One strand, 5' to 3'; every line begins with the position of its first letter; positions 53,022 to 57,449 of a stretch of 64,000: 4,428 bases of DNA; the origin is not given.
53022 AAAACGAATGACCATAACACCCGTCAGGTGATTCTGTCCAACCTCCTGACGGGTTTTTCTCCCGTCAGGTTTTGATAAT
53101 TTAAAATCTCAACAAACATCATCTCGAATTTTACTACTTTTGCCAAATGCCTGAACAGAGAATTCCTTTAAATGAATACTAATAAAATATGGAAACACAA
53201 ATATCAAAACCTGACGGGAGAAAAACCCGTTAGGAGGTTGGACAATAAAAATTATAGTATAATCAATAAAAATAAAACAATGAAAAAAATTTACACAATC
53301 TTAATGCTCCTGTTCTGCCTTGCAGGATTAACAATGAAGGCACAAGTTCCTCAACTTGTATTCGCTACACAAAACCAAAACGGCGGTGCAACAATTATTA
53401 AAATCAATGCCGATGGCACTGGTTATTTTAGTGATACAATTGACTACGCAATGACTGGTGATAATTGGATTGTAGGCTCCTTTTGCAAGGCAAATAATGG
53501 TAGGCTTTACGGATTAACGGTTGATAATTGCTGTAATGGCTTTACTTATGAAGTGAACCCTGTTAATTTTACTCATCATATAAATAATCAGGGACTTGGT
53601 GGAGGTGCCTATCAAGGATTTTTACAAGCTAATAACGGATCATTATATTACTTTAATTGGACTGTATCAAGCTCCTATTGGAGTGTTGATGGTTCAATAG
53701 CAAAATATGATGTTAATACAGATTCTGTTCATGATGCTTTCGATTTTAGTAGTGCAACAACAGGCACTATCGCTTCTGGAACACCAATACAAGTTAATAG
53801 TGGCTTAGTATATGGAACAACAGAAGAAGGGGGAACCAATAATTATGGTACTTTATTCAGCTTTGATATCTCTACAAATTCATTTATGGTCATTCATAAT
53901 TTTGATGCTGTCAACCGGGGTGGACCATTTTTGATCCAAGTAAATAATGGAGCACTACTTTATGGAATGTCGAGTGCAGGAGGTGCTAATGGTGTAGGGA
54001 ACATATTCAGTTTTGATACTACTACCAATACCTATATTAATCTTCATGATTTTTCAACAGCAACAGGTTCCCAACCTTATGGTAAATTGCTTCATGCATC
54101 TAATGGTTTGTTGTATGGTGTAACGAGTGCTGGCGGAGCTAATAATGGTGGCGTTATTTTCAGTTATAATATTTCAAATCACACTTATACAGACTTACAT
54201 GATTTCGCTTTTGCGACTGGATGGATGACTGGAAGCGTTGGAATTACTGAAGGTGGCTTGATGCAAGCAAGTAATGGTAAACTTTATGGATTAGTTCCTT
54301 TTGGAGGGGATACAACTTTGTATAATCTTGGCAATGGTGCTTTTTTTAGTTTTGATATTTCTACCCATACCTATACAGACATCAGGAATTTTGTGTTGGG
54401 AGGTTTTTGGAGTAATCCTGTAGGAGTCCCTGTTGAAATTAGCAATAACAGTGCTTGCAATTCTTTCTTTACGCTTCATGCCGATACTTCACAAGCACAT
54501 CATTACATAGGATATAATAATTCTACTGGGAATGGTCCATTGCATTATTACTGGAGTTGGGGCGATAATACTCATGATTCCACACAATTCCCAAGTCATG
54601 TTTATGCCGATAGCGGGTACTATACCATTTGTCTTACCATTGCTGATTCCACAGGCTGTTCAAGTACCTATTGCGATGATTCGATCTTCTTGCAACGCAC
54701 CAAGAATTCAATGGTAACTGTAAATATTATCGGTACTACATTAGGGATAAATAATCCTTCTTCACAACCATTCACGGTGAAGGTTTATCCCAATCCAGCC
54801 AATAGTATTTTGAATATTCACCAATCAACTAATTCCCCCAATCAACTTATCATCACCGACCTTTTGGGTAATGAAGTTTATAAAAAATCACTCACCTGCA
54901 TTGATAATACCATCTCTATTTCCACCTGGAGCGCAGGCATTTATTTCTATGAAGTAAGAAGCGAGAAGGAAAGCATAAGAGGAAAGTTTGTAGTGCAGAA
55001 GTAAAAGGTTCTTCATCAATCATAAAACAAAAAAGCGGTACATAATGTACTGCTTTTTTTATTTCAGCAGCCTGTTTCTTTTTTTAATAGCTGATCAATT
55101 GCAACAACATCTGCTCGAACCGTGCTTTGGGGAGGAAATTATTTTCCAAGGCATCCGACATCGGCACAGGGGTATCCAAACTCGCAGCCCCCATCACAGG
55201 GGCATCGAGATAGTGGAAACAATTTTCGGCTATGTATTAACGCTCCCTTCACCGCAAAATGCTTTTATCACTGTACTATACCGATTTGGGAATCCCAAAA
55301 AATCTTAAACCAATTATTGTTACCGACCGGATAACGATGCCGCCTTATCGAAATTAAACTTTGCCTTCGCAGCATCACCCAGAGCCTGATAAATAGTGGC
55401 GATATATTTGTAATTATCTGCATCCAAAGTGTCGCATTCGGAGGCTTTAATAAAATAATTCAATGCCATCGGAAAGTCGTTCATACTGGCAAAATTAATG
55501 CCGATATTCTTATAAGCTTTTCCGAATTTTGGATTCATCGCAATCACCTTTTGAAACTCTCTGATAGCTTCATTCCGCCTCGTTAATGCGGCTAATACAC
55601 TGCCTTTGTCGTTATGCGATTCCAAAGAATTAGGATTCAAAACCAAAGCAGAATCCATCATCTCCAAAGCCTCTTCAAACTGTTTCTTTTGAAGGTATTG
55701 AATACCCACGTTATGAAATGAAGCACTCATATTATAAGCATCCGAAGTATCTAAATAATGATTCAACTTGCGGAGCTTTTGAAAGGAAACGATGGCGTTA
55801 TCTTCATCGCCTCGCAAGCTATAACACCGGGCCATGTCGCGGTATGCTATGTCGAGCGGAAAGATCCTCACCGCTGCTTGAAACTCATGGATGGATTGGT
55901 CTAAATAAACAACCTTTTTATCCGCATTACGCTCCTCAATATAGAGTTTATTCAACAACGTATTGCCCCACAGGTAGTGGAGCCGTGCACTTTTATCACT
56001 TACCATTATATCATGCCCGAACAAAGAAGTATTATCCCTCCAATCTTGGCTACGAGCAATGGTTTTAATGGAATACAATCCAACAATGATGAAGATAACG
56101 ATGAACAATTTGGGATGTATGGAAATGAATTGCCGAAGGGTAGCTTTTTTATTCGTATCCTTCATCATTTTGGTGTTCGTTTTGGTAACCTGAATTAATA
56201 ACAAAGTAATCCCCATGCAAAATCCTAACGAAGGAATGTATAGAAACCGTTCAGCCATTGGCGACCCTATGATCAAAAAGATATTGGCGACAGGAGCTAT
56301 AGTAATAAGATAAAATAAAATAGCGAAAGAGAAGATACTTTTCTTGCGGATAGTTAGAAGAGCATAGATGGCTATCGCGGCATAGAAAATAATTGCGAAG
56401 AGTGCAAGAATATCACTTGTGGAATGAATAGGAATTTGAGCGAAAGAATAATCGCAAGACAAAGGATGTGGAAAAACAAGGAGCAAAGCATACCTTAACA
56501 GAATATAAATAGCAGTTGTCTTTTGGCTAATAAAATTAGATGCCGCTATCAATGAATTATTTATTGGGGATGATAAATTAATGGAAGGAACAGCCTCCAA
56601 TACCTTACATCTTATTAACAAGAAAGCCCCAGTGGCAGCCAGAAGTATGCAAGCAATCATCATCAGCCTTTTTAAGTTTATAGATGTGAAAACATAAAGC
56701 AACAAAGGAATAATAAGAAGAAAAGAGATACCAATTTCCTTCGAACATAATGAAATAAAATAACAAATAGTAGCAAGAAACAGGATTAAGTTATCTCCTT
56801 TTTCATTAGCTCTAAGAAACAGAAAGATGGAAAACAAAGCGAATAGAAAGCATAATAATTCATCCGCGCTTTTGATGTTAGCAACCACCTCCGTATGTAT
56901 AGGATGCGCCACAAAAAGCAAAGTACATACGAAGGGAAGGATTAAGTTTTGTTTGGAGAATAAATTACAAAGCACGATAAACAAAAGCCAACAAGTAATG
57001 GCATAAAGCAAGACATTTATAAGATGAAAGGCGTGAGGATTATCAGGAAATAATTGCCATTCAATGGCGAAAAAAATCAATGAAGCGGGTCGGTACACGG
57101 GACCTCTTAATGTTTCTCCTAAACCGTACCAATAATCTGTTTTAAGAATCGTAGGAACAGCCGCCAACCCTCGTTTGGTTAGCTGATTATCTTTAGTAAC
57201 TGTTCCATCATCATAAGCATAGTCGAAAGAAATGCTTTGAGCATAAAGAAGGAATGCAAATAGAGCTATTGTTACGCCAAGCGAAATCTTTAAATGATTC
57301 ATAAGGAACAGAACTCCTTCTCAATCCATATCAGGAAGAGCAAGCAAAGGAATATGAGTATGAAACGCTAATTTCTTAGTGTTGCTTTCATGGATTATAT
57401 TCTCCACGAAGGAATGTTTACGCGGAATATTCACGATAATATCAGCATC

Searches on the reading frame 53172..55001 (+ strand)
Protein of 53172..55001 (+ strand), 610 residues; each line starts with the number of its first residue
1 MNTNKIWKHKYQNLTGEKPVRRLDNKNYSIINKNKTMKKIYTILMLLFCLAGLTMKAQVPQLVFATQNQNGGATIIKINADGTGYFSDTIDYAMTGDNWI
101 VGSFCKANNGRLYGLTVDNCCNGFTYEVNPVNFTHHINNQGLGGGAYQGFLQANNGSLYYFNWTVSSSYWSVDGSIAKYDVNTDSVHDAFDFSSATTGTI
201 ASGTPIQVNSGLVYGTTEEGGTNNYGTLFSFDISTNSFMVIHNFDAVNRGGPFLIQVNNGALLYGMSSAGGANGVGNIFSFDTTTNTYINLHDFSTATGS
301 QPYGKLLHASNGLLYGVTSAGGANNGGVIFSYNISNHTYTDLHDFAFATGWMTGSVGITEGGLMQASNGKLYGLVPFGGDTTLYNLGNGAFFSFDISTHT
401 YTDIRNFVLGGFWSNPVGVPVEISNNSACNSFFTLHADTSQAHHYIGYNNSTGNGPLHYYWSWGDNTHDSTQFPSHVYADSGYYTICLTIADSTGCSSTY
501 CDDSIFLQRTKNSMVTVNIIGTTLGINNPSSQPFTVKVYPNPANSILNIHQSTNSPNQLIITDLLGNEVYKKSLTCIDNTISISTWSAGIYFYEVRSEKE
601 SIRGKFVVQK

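Call 9: search_protein_families(library=pfam, proteins=[window:53172-55001:+])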
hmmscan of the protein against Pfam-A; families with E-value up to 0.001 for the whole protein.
window:53172-55001:+ (610 aa): 2 families
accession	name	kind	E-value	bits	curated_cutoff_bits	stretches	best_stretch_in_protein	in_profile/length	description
PF18962.6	Por_Secre_tail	-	9.4e-13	48.7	27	1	538-608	1-75/75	Secretion system C-terminal sorting domain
PF18911.6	PKD_4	-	3.9e-10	40.1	27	1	450-499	27-77/85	PKD domain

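Call 53: find_homologous_proteins(query=window:53280-55001:+, max_evalue=1e-20)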
Query window:53280-55001:+ (574 aa): 1370 proteins with E <= 1e-20 among 8000 candidates; the best 120 are listed.
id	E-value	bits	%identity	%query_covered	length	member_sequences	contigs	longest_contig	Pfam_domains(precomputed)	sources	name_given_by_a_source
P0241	0.0e+0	1259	100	97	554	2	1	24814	PF18962.8,PF18911.7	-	-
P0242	9.9e-201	687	59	100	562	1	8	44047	PF18962.8,PF18911.7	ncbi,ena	-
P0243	6.0e-165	569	34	67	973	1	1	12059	PF16738.11,PF17957.8,PF18962.8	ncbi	-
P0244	2.4e-162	560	33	86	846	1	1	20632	-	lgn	-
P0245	1.2e-158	548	40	56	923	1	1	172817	PF16738.11,PF18962.8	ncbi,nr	ncbi:MAG: T9SS type A sorting domain-containing protein [Bacteroidota bacterium]|nr:T9SS type A sort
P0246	2.6e-157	543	36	55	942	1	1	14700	PF18962.8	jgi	jgi:uncharacterized repeat protein (TIGR03803 family)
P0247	4.2e-157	543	36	53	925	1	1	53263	PF19408.6,PF18962.8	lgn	-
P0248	5.7e-157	542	29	89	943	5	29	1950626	PF27482.1,PF18962.8,PF14157.13,PF01344.32,PF00041.28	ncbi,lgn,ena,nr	ncbi:MAG TPA: T9SS type A sorting domain-containing protein [Panacibacter sp.]|nr:T9SS type A sortin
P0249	2.0e-154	534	38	56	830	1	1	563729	PF27482.1,PF18962.8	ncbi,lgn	-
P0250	1.3e-151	525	37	54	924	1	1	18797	PF18962.8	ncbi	ncbi:MAG: choice-of-anchor tandem repeat GloVer-containing protein [Ginsengibacter sp.]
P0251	1.9e-150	521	39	55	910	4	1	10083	PF18962.8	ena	-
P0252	1.8e-149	517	34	65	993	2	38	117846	PF16738.11,PF27482.1,PF18962.8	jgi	jgi:uncharacterized repeat protein (TIGR03803 family)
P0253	1.2e-148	515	33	89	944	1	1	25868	PF00801.27,PF18962.8,PF18911.7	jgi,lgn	-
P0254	2.1e-147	511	31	89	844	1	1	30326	PF18962.8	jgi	jgi:uncharacterized repeat protein (TIGR03803 family)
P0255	5.9e-147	509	36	57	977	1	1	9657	PF18962.8,PF14517.13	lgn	-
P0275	9.3e-130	452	46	100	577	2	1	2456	PF18962.8,PF18911.7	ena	-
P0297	2.4e-123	431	45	100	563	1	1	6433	PF18962.8,PF18911.7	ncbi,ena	ncbi:MAG: choice-of-anchor tandem repeat GloVer-containing protein [Bacteroidota bacterium]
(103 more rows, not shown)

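Call 54: find_encoding_contigs(protein=P0242, flank=10000, max_places=4)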
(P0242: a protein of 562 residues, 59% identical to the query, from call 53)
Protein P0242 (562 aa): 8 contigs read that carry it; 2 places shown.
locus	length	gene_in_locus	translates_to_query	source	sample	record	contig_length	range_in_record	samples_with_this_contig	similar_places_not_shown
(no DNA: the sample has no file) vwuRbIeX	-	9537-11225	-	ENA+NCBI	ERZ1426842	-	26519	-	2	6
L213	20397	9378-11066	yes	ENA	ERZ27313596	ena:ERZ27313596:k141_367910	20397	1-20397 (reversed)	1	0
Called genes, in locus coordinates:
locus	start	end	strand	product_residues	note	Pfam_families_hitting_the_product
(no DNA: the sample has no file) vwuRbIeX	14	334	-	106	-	-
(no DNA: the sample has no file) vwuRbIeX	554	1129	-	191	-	PF01467:CTP_transf_like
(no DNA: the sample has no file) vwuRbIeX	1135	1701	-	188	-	PF00625:Guanylate_kin, PF13238:AAA_18 (weak), PF13671:AAA_33 (faint)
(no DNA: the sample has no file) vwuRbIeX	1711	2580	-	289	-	PF03755:YicC-like_N, PF08340:YicC-like_C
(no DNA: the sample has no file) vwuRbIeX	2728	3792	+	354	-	PF04055:Radical_SAM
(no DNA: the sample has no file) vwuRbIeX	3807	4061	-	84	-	-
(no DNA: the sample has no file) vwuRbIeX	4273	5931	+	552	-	PF07969:Amidohydro_3, PF01979:Amidohydro_1 (weak)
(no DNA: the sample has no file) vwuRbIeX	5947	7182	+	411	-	PF12704:MacB_PCD, PF02687:FtsX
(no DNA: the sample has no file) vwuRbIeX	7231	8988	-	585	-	PF04389:Peptidase_M28, PF18962:Por_Secre_tail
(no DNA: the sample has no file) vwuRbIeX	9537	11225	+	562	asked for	PF18911:PKD_4, PF18962:Por_Secre_tail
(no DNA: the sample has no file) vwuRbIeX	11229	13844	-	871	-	PF00317:Ribonuc_red_lgN (faint), PF02867:Ribonuc_red_lgC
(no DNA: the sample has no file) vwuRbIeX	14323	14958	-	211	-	PF01712:dNK, PF02223:Thymidylate_kin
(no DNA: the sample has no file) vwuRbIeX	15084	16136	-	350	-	PF00989:PAS (faint), PF08448:PAS_4 (faint), PF13426:PAS_9, PF08447:PAS_3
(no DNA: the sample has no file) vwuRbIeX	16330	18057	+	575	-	PF25064:ARM_TT21_5th (faint), PF13429:TPR_15 (faint), PF12895:ANAPC3 (weak), PF13181:TPR_8 (weak), PF14559:TPR_19 (weak), PF25063:ARM_TT21_C (weak), PF00515:TPR_1 (weak), PF13181:TPR_8 (weak), +16 more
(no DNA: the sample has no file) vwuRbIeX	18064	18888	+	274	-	PF14125:DUF4292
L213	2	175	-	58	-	?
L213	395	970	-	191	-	PF01467:CTP_transf_like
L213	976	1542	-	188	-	PF00625:Guanylate_kin, PF13238:AAA_18 (weak), PF13671:AAA_33 (faint)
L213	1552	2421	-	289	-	PF03755:YicC-like_N, PF08340:YicC-like_C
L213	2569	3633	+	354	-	PF04055:Radical_SAM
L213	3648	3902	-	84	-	-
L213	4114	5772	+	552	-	PF07969:Amidohydro_3, PF01979:Amidohydro_1 (weak)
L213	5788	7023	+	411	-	PF12704:MacB_PCD, PF02687:FtsX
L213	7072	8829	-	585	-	PF04389:Peptidase_M28, PF18962:Por_Secre_tail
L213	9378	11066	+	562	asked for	PF18911:PKD_4, PF18962:Por_Secre_tail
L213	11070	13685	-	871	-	PF00317:Ribonuc_red_lgN (faint), PF02867:Ribonuc_red_lgC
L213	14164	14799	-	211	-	PF01712:dNK, PF02223:Thymidylate_kin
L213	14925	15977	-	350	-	PF00989:PAS (faint), PF08448:PAS_4 (faint), PF13426:PAS_9, PF08447:PAS_3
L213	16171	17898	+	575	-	PF25064:ARM_TT21_5th (faint), PF13429:TPR_15 (faint), PF12895:ANAPC3 (weak), PF13181:TPR_8 (weak), PF14559:TPR_19 (weak), PF25063:ARM_TT21_C (weak), PF00515:TPR_1 (weak), PF13181:TPR_8 (weak), +16 more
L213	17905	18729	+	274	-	PF14125:DUF4292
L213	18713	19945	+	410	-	PF01551:Peptidase_M23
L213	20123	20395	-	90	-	?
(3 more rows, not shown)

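Call 68: find_encoding_contigs(protein=P0297, flank=10000, max_places=3)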
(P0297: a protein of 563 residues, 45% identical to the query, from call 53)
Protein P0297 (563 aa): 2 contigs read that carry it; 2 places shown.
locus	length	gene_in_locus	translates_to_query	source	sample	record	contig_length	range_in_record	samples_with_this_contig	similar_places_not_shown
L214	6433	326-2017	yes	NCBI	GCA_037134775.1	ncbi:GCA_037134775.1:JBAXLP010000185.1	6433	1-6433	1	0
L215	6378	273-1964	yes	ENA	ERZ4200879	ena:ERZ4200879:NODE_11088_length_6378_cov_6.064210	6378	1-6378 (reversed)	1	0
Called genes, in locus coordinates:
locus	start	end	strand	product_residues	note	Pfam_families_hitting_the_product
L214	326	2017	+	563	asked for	PF18911:PKD_4, PF18962:Por_Secre_tail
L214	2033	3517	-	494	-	PF13231:PMT_2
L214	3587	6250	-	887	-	PF13585:CHU_C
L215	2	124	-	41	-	?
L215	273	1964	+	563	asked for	PF18911:PKD_4, PF18962:Por_Secre_tail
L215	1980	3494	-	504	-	PF13231:PMT_2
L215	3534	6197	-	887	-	PF13585:CHU_C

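Call 69: find_encoding_contigs(protein=P0275, flank=10000, max_places=3)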
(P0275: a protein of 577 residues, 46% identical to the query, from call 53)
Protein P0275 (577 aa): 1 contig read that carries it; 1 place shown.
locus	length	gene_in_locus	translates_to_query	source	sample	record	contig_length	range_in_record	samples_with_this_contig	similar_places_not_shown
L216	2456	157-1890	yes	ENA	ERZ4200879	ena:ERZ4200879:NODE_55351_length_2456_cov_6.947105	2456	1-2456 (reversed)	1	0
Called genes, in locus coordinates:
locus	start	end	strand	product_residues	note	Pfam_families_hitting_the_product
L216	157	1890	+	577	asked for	PF18911:PKD_4, PF18962:Por_Secre_tail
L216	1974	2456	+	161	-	?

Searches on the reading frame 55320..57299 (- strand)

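Call 9: search_protein_families(library=pfam, proteins=[window:55320-57299:-])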
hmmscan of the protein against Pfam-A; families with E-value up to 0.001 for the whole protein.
window:55320-57299:- (659 aa): 11 families
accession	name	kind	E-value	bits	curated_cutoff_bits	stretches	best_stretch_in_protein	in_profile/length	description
PF07719.23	TPR_2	-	1e-16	60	27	0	528-557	4-33/34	Tetratricopeptide repeat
PF00515.34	TPR_1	-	3.6e-14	52.3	27.8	0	528-557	4-33/34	Tetratricopeptide repeat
PF13424.12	TPR_12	-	2.6e-11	44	30.1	0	525-589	3-75/77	Tetratricopeptide repeat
PF13181.12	TPR_8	-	3.2e-10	39.8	25.7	0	560-591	2-33/34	Tetratricopeptide repeat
PF13431.12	TPR_17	-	2.9e-09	36.9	24.4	0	616-647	2-33/34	Tetratricopeptide repeat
PF13371.12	TPR_9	-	3.2e-08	33.9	35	1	535-591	5-61/73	Tetratricopeptide repeat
PF08409.16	TMTC_DUF1736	-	8e-08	32.6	27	1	252-309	16-74/75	Protein O-mannosyl-transferase TMTC, DUF1736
PF13174.12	TPR_6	-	2e-07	31.6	26.3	0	489-511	6-28/33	Tetratricopeptide repeat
PF13414.12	TPR_11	-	2.2e-06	27.7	26.8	0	534-571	3-40/42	TPR repeat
PF13428.12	TPR_14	-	5.3e-05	24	23.5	0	534-561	10-37/44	Tetratricopeptide repeat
PF14559.12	TPR_19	-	0.00012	22.8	25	0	536-597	2-62/68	Tetratricopeptide repeat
